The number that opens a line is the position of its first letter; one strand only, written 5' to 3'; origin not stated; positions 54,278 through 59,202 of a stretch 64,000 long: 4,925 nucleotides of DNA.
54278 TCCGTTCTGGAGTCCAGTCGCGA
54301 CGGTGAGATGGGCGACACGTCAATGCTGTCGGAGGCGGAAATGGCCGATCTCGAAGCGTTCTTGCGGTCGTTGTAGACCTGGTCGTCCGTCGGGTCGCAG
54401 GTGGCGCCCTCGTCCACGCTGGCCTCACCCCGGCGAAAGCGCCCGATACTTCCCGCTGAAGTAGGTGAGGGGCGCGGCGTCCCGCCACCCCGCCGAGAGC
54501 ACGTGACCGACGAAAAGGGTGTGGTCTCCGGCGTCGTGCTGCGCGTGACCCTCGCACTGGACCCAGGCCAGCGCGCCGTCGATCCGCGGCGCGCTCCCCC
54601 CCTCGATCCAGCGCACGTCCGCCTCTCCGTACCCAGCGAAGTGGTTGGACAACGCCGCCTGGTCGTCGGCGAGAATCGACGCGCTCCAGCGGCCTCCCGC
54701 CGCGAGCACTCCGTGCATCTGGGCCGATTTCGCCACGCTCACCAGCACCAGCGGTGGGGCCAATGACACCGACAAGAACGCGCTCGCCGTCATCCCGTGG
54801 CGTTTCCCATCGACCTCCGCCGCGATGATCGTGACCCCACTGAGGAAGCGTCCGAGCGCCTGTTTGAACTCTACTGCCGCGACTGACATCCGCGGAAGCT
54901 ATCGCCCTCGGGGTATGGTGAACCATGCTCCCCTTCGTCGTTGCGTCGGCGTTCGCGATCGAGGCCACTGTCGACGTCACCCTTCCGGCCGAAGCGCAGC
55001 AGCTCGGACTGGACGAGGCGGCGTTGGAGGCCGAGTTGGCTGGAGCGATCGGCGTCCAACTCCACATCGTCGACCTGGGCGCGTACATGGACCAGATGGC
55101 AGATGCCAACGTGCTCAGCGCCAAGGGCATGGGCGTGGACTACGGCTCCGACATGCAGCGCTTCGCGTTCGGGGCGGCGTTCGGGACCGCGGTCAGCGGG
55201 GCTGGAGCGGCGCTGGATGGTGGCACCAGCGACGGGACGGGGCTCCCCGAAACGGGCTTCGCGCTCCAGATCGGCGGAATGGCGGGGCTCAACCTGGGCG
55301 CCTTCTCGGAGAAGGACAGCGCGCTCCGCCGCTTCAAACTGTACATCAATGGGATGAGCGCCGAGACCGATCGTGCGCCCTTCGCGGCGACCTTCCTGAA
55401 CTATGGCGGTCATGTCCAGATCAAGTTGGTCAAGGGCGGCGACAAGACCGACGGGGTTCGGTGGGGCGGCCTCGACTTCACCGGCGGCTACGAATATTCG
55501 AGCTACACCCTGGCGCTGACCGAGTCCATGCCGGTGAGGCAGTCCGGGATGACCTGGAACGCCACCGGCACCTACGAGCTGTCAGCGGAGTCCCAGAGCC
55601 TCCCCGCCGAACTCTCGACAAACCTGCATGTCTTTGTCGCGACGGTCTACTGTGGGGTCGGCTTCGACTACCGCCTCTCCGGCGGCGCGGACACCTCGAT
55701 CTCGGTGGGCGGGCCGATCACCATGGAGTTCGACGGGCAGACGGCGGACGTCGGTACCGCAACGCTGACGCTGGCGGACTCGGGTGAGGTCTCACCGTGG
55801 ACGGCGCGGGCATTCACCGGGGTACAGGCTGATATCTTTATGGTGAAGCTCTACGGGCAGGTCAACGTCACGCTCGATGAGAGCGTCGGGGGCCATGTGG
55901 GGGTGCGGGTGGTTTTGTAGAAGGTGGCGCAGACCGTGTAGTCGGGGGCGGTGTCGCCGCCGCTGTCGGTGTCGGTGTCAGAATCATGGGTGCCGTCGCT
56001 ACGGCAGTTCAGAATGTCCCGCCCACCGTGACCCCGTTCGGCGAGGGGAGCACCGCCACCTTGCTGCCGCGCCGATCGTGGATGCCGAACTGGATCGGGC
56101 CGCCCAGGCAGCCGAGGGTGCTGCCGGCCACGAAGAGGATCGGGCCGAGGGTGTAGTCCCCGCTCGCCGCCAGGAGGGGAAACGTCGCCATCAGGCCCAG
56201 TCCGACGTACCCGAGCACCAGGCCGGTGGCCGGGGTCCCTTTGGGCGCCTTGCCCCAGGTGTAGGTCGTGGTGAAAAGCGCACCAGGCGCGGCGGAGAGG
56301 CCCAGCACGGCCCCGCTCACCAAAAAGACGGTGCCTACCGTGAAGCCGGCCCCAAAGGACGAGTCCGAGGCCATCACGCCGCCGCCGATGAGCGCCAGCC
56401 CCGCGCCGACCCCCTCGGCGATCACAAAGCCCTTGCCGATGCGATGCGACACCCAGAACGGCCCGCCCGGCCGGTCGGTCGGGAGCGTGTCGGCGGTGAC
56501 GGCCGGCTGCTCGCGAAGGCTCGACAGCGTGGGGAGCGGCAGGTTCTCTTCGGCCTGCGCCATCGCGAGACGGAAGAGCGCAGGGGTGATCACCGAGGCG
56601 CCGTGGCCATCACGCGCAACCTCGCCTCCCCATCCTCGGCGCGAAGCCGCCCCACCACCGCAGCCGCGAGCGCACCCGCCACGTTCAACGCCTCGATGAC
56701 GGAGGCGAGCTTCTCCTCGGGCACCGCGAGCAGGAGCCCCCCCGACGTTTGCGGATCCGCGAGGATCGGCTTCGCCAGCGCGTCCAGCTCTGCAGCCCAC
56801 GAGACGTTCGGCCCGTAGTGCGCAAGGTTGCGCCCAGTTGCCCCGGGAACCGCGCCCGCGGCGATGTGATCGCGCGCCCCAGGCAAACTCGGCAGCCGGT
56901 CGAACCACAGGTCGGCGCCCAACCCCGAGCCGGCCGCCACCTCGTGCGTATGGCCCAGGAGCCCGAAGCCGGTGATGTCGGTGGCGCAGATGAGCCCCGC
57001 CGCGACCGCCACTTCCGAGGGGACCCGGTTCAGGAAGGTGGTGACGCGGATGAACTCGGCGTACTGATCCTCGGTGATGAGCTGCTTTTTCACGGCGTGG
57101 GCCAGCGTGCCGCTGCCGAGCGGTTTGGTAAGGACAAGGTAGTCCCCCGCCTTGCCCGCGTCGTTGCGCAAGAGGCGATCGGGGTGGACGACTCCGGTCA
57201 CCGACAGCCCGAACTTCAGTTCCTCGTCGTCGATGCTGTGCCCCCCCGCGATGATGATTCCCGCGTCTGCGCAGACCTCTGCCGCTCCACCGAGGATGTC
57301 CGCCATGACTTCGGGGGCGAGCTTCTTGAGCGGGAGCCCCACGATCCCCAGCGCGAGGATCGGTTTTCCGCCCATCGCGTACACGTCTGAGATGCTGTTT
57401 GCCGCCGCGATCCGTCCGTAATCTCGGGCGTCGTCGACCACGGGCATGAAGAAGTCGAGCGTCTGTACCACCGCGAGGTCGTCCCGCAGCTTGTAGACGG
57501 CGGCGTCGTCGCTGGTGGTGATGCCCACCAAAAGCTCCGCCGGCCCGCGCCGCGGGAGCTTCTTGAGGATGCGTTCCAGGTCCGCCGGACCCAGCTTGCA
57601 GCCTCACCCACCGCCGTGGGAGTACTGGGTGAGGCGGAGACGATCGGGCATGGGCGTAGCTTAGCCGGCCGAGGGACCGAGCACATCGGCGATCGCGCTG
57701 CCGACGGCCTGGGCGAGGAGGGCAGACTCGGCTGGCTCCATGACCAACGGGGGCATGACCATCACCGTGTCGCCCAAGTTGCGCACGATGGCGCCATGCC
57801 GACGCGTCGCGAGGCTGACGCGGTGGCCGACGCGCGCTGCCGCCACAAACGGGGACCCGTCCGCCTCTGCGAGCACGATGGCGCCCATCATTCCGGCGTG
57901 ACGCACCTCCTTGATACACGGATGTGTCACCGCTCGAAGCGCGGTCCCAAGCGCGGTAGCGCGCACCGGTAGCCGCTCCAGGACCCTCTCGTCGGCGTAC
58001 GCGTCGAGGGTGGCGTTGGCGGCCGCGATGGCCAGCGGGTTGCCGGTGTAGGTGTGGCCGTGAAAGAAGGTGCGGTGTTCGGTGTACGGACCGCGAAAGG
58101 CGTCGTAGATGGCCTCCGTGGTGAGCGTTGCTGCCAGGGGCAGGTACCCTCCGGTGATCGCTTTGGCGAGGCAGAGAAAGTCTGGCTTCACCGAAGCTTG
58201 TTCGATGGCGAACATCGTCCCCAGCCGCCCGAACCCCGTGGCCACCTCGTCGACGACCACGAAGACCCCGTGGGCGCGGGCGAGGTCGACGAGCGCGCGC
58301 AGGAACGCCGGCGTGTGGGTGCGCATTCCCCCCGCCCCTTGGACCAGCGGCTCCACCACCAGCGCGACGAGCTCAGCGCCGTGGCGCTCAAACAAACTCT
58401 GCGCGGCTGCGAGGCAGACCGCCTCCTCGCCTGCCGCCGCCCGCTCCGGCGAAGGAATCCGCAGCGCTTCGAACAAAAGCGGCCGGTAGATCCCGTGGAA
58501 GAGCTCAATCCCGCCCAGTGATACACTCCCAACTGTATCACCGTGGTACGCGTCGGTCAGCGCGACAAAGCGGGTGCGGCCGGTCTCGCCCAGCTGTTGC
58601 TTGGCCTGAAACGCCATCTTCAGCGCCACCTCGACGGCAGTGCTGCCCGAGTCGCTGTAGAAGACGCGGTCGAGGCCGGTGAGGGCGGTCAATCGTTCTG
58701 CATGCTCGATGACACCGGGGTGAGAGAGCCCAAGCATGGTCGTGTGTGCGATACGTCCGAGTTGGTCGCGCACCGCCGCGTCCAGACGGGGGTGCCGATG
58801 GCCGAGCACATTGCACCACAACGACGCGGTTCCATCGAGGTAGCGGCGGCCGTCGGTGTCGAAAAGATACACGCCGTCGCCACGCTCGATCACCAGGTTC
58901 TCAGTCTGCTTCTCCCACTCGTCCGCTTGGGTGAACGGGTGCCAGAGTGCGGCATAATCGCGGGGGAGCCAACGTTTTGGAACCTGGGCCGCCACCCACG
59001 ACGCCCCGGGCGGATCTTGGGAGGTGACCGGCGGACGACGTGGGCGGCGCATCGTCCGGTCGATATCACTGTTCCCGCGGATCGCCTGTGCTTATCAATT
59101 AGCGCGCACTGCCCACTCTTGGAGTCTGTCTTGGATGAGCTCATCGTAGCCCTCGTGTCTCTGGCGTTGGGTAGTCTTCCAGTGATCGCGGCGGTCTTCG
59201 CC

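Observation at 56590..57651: selD is a selenoprotein: an in-frame UGA (Sec16) with a SECIS-like hairpin, missed by the ORF track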

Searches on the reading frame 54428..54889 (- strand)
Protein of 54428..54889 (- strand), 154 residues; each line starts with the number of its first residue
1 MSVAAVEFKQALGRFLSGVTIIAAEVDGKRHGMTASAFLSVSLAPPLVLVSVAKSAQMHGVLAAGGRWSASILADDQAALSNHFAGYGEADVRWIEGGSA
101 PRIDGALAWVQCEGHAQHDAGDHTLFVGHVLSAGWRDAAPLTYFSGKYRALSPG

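Call 34: search_protein_families(library=ncbifam, proteins=[window:54428-54889:-], max_evalue=0.00001)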
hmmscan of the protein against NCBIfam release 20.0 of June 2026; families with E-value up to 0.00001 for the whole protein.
window:54428-54889:- (154 aa): 8 families
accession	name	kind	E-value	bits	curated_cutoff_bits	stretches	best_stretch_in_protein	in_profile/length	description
NF042921.1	HpaC_Thermus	equivalog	3.6e-41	140.7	200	1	7-151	4-149/150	4-hydroxyphenylacetate 3-monooxygenase reductase subunit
NF045733.1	StyMonoxStyB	equivalog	7.3e-35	120.1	200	1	6-149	2-147/150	styrene monooxygenase NADH-dependent flavin reductase subunit StyB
NF052639.1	FlvnRedFerAPor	equivalog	8.9e-32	110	260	1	4-151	3-155/158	flavin reductase FerA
NF045919.1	HphnlacHdxRed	equivalog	1.9e-29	102.8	340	1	4-153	6-160/309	p-hydroxyphenylacetate 3-hydroxylase reductase component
NF045630.1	monooxsub_HsaB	equivalog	6.1e-27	94.6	230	1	3-152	5-160/186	3-hydroxy-9,10-secoandrosta-1,3,5(10)-triene-9,17-dione monooxygenase reductase subunit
TIGR03615.1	RutF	equivalog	3.4e-17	62.9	254.75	1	5-151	3-156/156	NADH-dependent FMN reductase RutF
TIGR02296.1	HpaC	equivalog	1.9e-16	60.4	205.95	1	8-151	1-153/154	4-hydroxyphenylacetate 3-monooxygenase, reductase component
NF012030.0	PRK15486.1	equivalog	7.8e-11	42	315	1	6-126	8-136/170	4-hydroxyphenylacetate 3-monooxygenase reductase subunit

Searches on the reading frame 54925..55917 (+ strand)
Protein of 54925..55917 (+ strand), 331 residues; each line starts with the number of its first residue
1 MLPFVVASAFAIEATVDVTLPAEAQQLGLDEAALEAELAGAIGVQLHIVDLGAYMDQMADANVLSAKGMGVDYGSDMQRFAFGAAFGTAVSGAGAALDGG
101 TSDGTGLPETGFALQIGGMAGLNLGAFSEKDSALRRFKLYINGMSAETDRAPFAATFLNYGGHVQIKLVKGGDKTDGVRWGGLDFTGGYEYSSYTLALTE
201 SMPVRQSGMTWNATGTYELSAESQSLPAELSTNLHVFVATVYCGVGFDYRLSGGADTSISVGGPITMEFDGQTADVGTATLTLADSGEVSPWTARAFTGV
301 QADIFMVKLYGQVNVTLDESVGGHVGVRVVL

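Call 34: search_protein_families(library=ncbifam, proteins=[window:54925-55917:+], max_evalue=0.00001)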
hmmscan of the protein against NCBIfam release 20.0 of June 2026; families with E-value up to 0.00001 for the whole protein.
window:54925-55917:+ (331 aa): 1 family
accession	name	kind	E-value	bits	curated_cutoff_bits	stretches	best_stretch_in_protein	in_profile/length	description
NF047512.1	LIC_11975_fam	subfamily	1.4e-26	93.3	90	1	42-330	54-368/369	Lsa36 family surface (lipo)protein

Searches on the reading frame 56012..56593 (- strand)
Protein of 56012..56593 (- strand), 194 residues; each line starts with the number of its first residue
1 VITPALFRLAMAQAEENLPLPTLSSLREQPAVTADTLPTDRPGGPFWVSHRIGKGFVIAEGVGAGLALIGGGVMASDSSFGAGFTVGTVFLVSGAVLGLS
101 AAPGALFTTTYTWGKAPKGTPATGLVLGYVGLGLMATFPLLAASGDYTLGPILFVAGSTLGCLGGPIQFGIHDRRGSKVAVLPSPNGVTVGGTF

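Call 34: search_protein_families(library=ncbifam, proteins=[window:56012-56593:-], max_evalue=0.00001)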
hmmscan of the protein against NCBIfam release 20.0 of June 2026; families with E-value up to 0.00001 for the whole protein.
window:56012-56593:- (194 aa): 0 families

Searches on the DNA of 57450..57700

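Call 33: search_rna_families(source=window, start=57450, end=57700, threshold=evalue, max_evalue=10)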
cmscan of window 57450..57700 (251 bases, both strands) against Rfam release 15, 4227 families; matches with E-value up to 10: 5.
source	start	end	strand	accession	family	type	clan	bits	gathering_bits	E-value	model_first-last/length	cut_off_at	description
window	57461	57527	+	RF01014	mir-1306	Gene; miRNA;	-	16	70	0.65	1-72/72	no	mir-1306 microRNA precursor family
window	57572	57639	-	RF02950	D12-methyl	Gene; sRNA;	-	13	57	4.7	1-64/64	no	D12-methyl RNA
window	57602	57634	-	RF00381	Antizyme_FSE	Cis-reg; frameshift_element;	-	12.2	40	9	8-42/59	no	Antizyme RNA frameshifting stimulation element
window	57474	57514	-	RF01068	Guanidine-II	Cis-reg; riboswitch;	-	11.1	32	6.1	1-48/48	no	Guanidine-II riboswitch aptamer (mini-ykkC)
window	57642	57657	-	RF01134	sR30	Gene; snRNA; snoRNA; CD-box;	-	8.9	38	6.8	42-57/57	no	Small nucleolar RNA sR30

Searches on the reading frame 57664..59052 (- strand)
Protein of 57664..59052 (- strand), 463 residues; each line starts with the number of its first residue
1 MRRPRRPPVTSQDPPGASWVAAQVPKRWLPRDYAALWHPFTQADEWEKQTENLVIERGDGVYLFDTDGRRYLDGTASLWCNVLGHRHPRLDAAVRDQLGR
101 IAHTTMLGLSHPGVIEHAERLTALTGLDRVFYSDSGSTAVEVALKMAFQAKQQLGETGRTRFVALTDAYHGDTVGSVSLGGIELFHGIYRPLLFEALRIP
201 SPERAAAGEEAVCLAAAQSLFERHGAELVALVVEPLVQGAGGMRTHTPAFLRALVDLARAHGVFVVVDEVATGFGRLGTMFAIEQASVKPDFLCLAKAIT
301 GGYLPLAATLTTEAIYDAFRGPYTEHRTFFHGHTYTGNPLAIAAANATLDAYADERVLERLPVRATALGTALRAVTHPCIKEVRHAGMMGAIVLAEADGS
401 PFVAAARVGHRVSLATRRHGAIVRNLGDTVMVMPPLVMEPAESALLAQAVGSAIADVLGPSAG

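Call 34: search_protein_families(library=ncbifam, proteins=[window:57664-59052:-], max_evalue=0.00001)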
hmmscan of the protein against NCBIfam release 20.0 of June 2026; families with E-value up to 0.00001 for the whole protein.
window:57664-59052:- (463 aa): 69 families (the best 25 are shown)
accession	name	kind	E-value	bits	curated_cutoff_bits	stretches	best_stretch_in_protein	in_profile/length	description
TIGR00508.1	bioA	equivalog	9.7e-144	479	405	1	36-454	1-418/419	adenosylmethionine--8-amino-7-oxononanoate transaminase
NF004624.0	PRK05964.1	equivalog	1.1e-133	445.9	494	1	26-455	4-423/427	adenosylmethionine--8-amino-7-oxononanoate transaminase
NF005443.0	PRK07030.1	equivalog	4.8e-127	424.2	729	1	26-454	5-444/451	adenosylmethionine--8-amino-7-oxononanoate transaminase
NF005683.0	PRK07481.1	subfamily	1.3e-87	294.7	575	1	34-456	12-449/453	hypothetical protein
NF005940.0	PRK07986.1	equivalog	1.6e-87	293.7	625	1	32-455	9-422/429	adenosylmethionine--8-amino-7-oxononanoate transaminase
NF052567.1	OmAmTferAptACaul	equivalog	3.6e-84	283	500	1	35-456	4-430/431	omega-aminotransferase AptA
NF041821.1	daptide_amino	equivalog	5.3e-82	275.6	450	1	48-454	10-404/405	daptide-type RiPP biosynthesis aminotransferase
NF004767.0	PRK06105.1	subfamily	1.9e-80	270.7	517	1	30-457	10-450/460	aminotransferase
NF005102.0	PRK06541.1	equivalog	4.4e-79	266.1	574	1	34-456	18-455/460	aspartate aminotransferase family protein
NF005682.0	PRK07480.1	subfamily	3.3e-78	263.4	510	1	26-455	11-450/459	aminotransferase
NF005447.0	PRK07036.1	equivalog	2.8e-74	250.5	618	1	32-457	17-455/468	aminotransferase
NF002874.0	PRK03244.1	equivalog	4.7e-70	236.4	457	1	51-454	25-392/399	acetylornithine transaminase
NF002325.0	PRK01278.1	subfamily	4.9e-68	229.6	372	1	51-447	13-379/395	acetylornithine transaminase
NF005685.0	PRK07483.1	equivalog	8.6e-68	229.2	485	1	51-458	12-439/444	aspartate aminotransferase family protein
NF005812.0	PRK07678.1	subfamily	2.9e-67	227.3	488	1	26-454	8-447/451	aminotransferase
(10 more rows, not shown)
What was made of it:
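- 57661..59052 (-): bioA (adenosylmethionine-8-amino-7-oxononanoate transaminase), upstream neighbour; its stop lies 9 nt before the selD ATG. TIGR00508 at 479 bits, cutoff 405 (call 34).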
